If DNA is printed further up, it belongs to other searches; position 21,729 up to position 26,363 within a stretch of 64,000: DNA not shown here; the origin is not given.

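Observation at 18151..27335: Three-gene outer-membrane operon: oversized TonB-dependent-receptor-like barrel, 1444-aa cargo with a divergent CTD, and its own PorV/PorQ-like barrel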

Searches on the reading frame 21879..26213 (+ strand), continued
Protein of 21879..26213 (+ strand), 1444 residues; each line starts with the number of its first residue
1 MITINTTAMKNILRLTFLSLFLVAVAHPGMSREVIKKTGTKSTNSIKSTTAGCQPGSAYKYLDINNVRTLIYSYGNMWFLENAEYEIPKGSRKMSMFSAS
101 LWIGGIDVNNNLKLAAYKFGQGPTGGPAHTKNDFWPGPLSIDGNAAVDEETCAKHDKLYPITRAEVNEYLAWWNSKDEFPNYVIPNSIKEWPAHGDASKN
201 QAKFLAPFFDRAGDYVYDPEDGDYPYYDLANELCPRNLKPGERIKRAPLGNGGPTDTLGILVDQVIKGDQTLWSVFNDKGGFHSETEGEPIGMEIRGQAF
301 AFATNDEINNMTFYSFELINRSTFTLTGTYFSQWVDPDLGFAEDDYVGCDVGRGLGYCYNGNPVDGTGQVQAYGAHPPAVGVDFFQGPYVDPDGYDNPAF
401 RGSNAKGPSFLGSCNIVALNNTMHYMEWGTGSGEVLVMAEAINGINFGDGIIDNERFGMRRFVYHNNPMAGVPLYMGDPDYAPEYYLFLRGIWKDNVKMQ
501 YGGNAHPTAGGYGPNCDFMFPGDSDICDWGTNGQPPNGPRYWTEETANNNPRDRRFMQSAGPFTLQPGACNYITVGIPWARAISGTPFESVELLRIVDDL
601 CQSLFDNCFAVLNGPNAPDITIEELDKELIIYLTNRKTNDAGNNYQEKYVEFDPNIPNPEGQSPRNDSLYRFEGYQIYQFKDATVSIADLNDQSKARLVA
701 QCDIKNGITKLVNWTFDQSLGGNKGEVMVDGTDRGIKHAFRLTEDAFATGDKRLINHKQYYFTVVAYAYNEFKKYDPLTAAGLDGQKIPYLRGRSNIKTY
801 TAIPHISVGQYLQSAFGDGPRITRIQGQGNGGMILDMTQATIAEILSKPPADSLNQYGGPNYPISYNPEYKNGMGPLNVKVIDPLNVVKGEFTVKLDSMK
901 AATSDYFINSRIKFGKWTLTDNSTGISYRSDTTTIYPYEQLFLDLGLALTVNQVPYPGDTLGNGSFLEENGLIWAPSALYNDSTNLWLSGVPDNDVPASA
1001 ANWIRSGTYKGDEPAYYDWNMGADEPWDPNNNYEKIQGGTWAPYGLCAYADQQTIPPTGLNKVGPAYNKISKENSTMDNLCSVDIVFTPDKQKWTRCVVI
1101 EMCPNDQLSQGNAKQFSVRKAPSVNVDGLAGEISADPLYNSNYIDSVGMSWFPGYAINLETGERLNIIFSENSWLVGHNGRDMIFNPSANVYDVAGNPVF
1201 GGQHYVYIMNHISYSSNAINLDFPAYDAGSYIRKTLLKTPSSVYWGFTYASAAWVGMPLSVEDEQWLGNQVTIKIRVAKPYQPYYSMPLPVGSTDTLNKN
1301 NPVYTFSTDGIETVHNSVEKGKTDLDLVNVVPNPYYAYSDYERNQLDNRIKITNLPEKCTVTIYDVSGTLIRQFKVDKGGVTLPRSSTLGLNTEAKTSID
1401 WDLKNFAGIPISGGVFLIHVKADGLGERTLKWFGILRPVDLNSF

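Call 65: find_encoding_contigs(protein=P0469, flank=8000, max_places=1)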
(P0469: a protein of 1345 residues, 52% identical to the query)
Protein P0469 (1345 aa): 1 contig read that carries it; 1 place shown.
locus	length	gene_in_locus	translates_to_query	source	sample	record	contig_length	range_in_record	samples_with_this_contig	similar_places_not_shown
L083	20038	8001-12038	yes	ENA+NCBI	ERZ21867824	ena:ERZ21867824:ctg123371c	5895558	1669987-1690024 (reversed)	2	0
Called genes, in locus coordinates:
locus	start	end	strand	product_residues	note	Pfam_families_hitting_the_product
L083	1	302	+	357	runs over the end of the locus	PF00586:AIRS, PF02769:AIRS_C (faint)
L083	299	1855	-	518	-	-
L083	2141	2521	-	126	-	-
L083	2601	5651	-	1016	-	PF23748:Beta-prop_LRRK2 (faint), PF24796:WDR55 (faint), PF02518:HATPase_c (faint), PF07494:Reg_prop (weak), PF07495:Y_Y_Y, PF06580:His_kinase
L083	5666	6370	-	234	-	PF00072:Response_reg, PF04397:LytTR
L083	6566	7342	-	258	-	PF00072:Response_reg, PF04397:LytTR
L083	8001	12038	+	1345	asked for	-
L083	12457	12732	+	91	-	-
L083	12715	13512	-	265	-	PF00561:Abhydrolase_1, PF05728:UPF0227 (faint), PF12146:Hydrolase_4, PF12697:Abhydrolase_6, PF00975:Thioesterase, PF03096:Ndr, PF12695:Abhydrolase_5 (faint)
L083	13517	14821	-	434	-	PF05195:AMP_N, PF00557:Peptidase_M24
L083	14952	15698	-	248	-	PF00072:Response_reg, PF04397:LytTR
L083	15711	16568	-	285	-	PF07536:HWE_HK (weak), PF07568:HisKA_2, PF13581:HATPase_c_2 (weak), PF02518:HATPase_c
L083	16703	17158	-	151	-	PF00041:fn3 (weak)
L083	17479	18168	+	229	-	-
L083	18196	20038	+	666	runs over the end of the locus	PF00890:FAD_binding_2, PF01266:DAO (weak), PF07992:Pyr_redox_2 (faint), PF02910:Succ_DH_flav_C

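Call 66: predict_structure(alignment_id=A4)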
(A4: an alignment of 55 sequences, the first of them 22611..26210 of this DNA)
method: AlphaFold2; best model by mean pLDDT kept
length: 1200 residues; sequences in the alignment: 55
mean_pLDDT: 82.3   pTM: 0.73
mean pLDDT of the five models: 82.3, 81.6, 79.8, 79.5, 78.9
residues with pLDDT >= 90: 524; 70-90: 478; 50-70: 97; < 50: 101
segments of 3 or more residues with pLDDT < 50: 1-20, 156-198, 658-665, 1047-1049, 1092-1094, 1136-1150
pLDDT, mean of each block of 10 residues (from residue 1): 29 33 76 67 81 85 81 88 87 88 91 92 77 90 80 53 39 36 36 41 65 87 87 90 92 93 90 92 83 87 92 90 88 87 88 86 82 91 93 66 87 62 85 93 87 93 88 73 86 94 90 90 91 74 89 88 86 95 92 96 90 85 94 95 94 63 56 94 91 89 93 78 80 87 92 83 81 65 87 91 77 59 87 91 97 96 92 95 93 93 96 96 97 94 94 92 93 82 94 79 93 94 94 91 53 83 94 88 80 53 79 90 89 53 39 78 82 90 89 59
secondary structure, 60 per line:
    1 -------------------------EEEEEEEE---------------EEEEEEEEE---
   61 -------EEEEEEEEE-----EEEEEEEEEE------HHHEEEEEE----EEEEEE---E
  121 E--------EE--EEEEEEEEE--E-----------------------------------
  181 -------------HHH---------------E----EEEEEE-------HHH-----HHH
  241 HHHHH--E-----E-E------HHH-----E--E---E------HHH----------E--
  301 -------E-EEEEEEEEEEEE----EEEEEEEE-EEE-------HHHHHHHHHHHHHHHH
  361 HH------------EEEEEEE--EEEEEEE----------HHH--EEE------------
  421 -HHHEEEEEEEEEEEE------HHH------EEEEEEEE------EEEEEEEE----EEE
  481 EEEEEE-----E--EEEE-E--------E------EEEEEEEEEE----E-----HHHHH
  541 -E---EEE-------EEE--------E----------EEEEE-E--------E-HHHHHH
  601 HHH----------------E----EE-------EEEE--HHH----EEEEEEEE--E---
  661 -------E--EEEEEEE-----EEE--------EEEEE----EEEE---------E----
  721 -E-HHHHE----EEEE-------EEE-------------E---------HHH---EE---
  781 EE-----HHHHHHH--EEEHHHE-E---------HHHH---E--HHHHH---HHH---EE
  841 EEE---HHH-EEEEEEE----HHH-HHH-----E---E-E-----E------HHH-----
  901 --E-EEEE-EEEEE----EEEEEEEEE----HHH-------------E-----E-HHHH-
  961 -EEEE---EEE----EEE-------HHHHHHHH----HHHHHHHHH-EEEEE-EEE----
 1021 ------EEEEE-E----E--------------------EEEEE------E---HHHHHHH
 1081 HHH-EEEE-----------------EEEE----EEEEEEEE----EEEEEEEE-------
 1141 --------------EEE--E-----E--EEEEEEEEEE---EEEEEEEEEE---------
elements in order (helices of 4 or more, strands of 3 or more residues): E26-33 E49-57 E68-76 E82-91 E101-106 E111-116 E134-142 E217-222 H238-245 E310-321 E326-333 E335-337 H345-362 E375-381 E384-390 E406-408 E425-436 E452-459 E466-473 E478-486 E495-498 E516-525 H536-540 E546-548 E556-558 E578-582 H595-603 E634-637 E647-654 E671-677 E683-685 E694-698 E703-706 H724-727 E733-736 E744-746 H788-794 E797-799 H815-818 H825-829 E839-843 E851-857 E905-908 E910-914 E919-927 H956-959 E962-965 E969-971 E976-978 H986-993 H998-1006 E1008-1012 E1014-1016 E1027-1031 E1059-1063 H1074-1083 E1085-1088 E1106-1109 E1114-1121 E1126-1133 E1155-1157 E1169-1178 E1182-1191

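Call 69: fold_search(model_id=the predicted structure, library=pdb)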
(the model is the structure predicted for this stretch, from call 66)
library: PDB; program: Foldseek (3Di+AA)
matches with E <= 10: 382; with E <= 0.001: 1
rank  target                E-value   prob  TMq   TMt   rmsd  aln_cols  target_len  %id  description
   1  5m11                  7.1e-05  0.99  0.07  0.11  24.9       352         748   15  Structural and functional probing of PorZ, an essential bacterial surface component of the type-IX secretion system of h (released 2016-11-09)
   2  6vjb                  7.5e-03  0.11  0.06  0.06  30.9       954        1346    7  Crystal structure of a catalytically inactive CXC Chemokine-degrading protease SpyCEP from Streptococcus pyogenes (released 2020-04-15)
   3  7q62_B                9.2e-03  0.08  0.06  0.07  30.3       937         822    7  Structure of TEV cleaved A2ML1 dimer (A2ML1-TT dimer) (released 2022-04-20)
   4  3frp_A                1.7e-02  0.10  0.06  0.12  29.4       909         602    7  Crystal Structure of Cobra Venom Factor, a Co-factor for C3- and C5 convertase CVFBb (released 2009-04-28)
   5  3hrz_A                2.6e-02  0.09  0.06  0.12  29.6       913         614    8  Cobra Venom Factor (CVF) in complex with human factor B (released 2009-07-07)
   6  9pvp                  3.8e-02  0.02  0.06  0.05  42.3      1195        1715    9  Cryo-EM structure of receptor tyrosine kinase ROS1 extracellular domain (released 2026-02-25)
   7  6za2_B                5.5e-02  0.60  0.07  0.07  25.5       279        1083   15  Crystal structure of dimeric latent PorU from Porphyromonas gingivalis (released 2021-09-29)
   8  8glk_D                7.5e-02  0.98  0.05  0.60   4.5       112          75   12  The Type 9 Secretion System dGldL peak II, NucA substrate bound complex (released 2024-01-31)
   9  6za2_A                8.3e-02  0.44  0.06  0.07  25.6       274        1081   15  Crystal structure of dimeric latent PorU from Porphyromonas gingivalis (released 2021-09-29)
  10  3prx_B                1.1e-01  0.06  0.06  0.06  30.2       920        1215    6  Structure of Complement C5 in Complex with CVF and SSL7 (released 2011-01-19)
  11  3osv_C                1.3e-01  0.85  0.05  0.35   7.9       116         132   19  The crytsal structure of FLGD from P. Aeruginosa (released 2011-05-04)
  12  1egj_A                1.5e-01  0.80  0.07  0.57   7.0       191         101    9  DOMAIN 4 OF THE BETA COMMON CHAIN IN COMPLEX WITH AN ANTIBODY (released 2001-02-15)
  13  9ju0_BBB              1.5e-01  0.57  0.10  0.13  14.1       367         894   10  C-terminally truncated dextran dextrinase bound with acarbose (released 2025-09-03)
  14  3pvm_B                1.6e-01  0.05  0.06  0.06  29.8       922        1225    6  Structure of Complement C5 in Complex with CVF (released 2011-01-19)
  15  3osv_A                1.8e-01  0.84  0.06  0.35   7.5       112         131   17  The crytsal structure of FLGD from P. Aeruginosa (released 2011-05-04)
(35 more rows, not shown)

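Call 78: search_protein_families(library=pfam, alignment_id=A2, max_evalue=0.05)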
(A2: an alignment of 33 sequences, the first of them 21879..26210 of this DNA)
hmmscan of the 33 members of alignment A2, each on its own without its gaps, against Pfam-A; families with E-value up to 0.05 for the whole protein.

A. member 1, window:21879-26210:+ (1444 aa): 0 families

B. families by the number of members that match (of 33 scanned): 4 families
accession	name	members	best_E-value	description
PF18962.6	Por_Secre_tail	8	2.1e-12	Secretion system C-terminal sorting domain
PF13860.13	FlgD_ig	4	0.0051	FlgD Ig-like domain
PF07579.16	DUF1548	1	0.016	Domain of Unknown Function (DUF1548)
PF03265.21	DNase_II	1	0.046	Deoxyribonuclease II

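Call 80: list_cluster_members(proteins=[P0020, P0038, P0403, P0431, P0435, P0484, P0469, P0105, P0496])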
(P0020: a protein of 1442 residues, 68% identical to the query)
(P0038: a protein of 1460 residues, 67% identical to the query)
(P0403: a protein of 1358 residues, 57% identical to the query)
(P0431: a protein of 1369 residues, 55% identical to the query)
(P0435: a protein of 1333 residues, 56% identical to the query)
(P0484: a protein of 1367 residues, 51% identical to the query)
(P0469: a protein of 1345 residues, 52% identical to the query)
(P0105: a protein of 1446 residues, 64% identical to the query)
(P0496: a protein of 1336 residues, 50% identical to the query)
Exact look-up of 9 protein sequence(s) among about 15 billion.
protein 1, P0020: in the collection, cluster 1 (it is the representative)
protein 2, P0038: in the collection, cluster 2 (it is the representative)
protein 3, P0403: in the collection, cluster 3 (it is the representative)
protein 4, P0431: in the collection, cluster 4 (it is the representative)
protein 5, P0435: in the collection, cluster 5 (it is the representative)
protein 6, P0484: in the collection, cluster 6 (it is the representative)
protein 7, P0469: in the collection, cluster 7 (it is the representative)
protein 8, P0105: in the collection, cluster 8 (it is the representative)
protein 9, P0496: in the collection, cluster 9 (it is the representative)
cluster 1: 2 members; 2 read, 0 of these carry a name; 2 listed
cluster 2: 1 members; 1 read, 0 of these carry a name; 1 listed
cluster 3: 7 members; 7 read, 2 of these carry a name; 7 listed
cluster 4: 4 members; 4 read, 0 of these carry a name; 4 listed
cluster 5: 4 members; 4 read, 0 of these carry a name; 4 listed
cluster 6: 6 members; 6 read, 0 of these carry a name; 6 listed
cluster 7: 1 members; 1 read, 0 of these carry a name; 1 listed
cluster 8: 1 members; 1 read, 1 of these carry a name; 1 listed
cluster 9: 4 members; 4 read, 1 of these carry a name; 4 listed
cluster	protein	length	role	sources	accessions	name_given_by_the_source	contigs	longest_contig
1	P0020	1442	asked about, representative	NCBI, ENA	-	-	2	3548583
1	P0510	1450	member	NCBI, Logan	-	-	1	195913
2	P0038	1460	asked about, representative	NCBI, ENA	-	-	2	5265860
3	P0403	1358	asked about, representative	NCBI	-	-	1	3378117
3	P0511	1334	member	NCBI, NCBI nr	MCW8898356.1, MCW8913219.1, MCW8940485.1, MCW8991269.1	MAG: T9SS C-terminal target domain-containing protein, partial [Flavobacteriales ... | T9SS C-terminal target domain-containing protein [Flavobacteriales bacterium]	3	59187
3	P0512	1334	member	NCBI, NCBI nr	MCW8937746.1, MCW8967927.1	MAG: T9SS C-terminal target domain-containing protein, partial [Flavobacteriales ... | T9SS C-terminal target domain-containing protein [Flavobacteriales bacterium]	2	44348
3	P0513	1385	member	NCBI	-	-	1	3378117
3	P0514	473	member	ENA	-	-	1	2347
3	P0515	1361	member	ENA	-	-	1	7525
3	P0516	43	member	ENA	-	-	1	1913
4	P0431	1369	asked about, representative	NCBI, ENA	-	-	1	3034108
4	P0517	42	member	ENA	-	-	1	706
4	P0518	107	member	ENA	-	-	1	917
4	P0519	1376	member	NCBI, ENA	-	-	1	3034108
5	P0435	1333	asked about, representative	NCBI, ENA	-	-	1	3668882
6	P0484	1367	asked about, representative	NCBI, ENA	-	-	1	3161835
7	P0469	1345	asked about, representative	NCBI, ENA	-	-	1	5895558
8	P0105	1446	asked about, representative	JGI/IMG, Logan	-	hypothetical protein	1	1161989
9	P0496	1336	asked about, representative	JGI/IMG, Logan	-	hypothetical protein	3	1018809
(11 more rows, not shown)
